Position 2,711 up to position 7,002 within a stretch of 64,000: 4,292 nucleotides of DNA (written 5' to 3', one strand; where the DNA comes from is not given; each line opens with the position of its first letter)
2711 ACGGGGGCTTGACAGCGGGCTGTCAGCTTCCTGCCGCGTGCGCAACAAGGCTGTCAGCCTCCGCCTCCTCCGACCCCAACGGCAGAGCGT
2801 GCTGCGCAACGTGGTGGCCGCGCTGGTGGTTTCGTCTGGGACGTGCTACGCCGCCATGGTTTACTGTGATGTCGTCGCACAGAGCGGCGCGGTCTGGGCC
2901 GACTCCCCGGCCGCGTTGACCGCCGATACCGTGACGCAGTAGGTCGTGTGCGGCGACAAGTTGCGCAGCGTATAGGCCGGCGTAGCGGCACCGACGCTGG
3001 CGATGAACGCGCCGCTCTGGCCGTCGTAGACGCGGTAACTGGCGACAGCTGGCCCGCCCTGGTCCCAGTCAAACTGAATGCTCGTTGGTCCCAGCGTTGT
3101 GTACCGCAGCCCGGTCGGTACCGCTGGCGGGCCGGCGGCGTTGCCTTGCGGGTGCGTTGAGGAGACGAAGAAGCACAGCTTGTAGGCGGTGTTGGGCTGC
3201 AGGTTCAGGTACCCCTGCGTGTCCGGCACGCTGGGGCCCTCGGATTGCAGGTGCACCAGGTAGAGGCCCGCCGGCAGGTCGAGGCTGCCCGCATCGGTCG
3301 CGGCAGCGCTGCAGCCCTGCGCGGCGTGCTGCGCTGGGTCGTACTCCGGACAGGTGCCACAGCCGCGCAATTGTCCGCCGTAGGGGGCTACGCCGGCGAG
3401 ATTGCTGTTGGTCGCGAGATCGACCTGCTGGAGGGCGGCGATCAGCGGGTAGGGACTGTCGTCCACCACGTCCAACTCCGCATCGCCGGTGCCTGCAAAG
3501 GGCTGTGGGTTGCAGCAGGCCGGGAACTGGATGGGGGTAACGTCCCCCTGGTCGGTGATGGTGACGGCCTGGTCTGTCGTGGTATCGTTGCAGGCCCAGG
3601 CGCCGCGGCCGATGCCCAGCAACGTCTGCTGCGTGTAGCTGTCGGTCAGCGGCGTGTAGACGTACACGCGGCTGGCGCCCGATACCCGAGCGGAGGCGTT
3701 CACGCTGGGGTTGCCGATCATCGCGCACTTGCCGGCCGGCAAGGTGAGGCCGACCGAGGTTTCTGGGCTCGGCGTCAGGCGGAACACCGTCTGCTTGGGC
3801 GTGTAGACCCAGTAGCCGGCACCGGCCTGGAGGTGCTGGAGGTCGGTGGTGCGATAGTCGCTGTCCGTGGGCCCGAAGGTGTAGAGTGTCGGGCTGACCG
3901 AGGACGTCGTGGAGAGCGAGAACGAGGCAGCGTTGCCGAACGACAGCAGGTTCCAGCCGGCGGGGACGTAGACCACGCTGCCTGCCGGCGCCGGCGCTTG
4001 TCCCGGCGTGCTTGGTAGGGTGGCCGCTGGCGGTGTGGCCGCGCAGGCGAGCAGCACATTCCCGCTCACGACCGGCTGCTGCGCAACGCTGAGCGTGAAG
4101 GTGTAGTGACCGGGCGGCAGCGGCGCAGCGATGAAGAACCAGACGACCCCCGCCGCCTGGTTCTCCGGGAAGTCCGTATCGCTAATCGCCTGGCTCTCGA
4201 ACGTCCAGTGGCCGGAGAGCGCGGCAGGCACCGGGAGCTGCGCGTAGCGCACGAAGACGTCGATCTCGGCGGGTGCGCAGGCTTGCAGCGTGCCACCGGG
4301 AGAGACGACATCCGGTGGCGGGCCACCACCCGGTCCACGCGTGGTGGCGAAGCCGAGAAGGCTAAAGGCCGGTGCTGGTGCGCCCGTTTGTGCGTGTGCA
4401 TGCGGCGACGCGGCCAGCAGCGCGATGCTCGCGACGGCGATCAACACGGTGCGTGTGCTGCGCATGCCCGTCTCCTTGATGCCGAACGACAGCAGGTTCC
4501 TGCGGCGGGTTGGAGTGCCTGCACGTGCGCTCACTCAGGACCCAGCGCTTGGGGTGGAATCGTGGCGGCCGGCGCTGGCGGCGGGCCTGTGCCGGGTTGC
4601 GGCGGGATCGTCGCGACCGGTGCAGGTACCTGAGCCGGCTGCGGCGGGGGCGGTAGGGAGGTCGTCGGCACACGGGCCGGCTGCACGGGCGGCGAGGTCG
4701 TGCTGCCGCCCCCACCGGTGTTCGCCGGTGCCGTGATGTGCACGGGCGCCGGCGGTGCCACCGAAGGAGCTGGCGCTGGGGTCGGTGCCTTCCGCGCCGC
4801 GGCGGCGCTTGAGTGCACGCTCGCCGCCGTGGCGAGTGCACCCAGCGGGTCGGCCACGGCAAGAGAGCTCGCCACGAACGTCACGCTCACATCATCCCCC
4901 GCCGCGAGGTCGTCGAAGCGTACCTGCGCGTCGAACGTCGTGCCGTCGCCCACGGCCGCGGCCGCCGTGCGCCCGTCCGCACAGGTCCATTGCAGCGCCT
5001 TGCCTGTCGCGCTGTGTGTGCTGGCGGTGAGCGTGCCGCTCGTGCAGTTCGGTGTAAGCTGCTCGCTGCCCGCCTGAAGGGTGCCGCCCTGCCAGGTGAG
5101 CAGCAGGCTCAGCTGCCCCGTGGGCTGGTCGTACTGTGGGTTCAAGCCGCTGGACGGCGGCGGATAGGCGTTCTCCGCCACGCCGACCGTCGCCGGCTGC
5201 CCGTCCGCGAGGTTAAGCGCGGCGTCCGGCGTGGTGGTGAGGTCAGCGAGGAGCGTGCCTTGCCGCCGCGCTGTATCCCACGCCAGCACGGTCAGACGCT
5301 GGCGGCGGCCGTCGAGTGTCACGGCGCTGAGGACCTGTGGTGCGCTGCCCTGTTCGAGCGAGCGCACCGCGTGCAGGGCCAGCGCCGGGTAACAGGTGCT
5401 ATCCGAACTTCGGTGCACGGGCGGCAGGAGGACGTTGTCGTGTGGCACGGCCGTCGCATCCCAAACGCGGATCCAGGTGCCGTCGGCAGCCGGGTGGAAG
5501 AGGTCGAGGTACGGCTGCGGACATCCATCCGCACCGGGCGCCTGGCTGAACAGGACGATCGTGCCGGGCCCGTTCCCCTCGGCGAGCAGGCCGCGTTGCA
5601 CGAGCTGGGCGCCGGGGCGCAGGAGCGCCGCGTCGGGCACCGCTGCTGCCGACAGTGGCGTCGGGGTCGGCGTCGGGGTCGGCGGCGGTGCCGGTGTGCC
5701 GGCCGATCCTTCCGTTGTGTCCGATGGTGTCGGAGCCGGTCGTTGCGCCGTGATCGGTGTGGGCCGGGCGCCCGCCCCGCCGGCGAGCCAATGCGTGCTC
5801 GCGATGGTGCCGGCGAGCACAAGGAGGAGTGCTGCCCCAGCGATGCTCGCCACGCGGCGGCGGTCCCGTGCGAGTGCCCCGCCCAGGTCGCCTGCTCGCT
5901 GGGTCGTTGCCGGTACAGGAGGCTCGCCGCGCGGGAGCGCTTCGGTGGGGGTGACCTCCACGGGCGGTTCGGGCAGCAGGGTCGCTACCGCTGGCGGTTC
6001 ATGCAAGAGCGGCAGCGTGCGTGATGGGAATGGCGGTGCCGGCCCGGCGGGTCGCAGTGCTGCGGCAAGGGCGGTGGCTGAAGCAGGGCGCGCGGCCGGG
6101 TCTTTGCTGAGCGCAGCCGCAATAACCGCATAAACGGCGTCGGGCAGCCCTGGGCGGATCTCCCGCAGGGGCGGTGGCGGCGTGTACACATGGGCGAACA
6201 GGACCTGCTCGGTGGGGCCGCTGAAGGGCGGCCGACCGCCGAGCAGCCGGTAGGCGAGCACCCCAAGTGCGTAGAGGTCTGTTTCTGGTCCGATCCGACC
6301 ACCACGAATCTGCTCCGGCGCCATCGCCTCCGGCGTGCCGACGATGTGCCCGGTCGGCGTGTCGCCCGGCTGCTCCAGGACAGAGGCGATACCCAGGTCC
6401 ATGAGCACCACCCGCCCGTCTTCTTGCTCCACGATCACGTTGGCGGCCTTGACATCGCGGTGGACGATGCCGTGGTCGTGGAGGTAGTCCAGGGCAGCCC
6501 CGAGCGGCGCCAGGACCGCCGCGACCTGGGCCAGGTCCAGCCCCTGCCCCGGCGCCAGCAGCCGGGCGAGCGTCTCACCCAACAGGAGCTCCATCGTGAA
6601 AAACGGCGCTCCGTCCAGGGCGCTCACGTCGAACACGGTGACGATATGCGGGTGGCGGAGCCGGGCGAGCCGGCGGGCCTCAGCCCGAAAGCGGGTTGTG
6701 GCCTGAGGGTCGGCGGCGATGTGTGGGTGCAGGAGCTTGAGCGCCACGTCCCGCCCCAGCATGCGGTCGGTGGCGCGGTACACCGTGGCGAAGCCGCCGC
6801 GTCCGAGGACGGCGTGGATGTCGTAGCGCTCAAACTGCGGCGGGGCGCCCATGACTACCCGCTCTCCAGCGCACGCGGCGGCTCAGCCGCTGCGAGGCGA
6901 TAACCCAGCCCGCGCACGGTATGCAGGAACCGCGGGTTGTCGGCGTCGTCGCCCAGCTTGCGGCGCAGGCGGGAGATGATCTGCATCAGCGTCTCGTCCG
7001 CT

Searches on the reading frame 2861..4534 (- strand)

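Call 39: search_protein_families(library=pfam, proteins=[window:2861-4534:-], max_evalue=1)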
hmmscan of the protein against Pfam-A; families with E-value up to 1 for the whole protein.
window:2861-4534:- (557 aa): 4 families
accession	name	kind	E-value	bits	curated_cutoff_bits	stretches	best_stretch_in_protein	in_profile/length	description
PF00041.27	fn3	-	2.6e-11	44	25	1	473-551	3-81/84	Fibronectin type III domain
PF09294.16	Interfer-bind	-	0.0002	22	21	1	518-555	64-103/104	Interferon-alpha/beta receptor, fibronectin type III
PF25059.1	FN3_DSCAM-DSCAML_C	-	0.0014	19.4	39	1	510-550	36-76/89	DSCAM/DSCAML C-terminal Fn3-like domain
PF16656.11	Pur_ac_phosph_N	-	0.56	11.3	30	1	518-541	60-83/93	Purple acid Phosphatase, N-terminal domain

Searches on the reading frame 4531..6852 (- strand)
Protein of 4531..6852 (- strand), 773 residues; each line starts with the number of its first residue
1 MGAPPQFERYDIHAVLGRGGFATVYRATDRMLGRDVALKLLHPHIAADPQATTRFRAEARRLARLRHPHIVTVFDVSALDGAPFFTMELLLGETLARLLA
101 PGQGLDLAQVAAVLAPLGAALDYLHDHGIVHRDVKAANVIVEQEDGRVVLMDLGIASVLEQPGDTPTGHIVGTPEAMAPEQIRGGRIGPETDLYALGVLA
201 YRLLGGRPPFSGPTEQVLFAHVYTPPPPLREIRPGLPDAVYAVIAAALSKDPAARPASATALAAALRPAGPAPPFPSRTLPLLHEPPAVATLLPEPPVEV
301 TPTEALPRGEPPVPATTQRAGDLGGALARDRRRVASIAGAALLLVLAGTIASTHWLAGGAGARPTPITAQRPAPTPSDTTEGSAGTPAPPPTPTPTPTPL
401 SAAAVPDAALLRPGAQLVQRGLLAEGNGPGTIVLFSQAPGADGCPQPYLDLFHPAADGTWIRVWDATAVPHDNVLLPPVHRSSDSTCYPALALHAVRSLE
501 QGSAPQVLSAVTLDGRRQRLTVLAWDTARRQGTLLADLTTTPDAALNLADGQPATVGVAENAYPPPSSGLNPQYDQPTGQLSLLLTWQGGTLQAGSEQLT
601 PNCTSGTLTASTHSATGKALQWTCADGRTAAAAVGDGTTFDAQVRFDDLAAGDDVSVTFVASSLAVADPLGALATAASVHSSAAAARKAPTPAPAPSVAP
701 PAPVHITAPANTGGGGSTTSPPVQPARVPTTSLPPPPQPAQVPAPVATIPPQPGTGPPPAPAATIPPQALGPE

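Call 39: search_protein_families(library=pfam, proteins=[window:4531-6852:-], max_evalue=1)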
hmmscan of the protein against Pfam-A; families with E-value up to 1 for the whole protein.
window:4531-6852:- (773 aa): 6 families
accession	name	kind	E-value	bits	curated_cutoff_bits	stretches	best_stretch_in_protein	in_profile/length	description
PF00069.31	Pkinase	-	2.7e-43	148.7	31.7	1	10-262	1-258/263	Protein kinase domain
PF07714.23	PK_Tyr_Ser-Thr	-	8.7e-28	97.8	23.1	1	12-257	3-250/258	Protein tyrosine and serine/threonine kinase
PF03109.22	ABC1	-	1.2e-06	28.3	22.9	1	51-159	116-217/244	ABC1 atypical kinase-like domain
PF17667.7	Pkinase_fungal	-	7.7e-05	22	24.1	1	120-185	298-368/387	Fungal protein kinase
PF01636.29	APH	-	0.00024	21.4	23.2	2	22-126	12-109/239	Phosphotransferase enzyme family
PF06293.20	Kdo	-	0.011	15.7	21.3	1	93-153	103-166/207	Lipopolysaccharide kinase (Kdo/WaaP) family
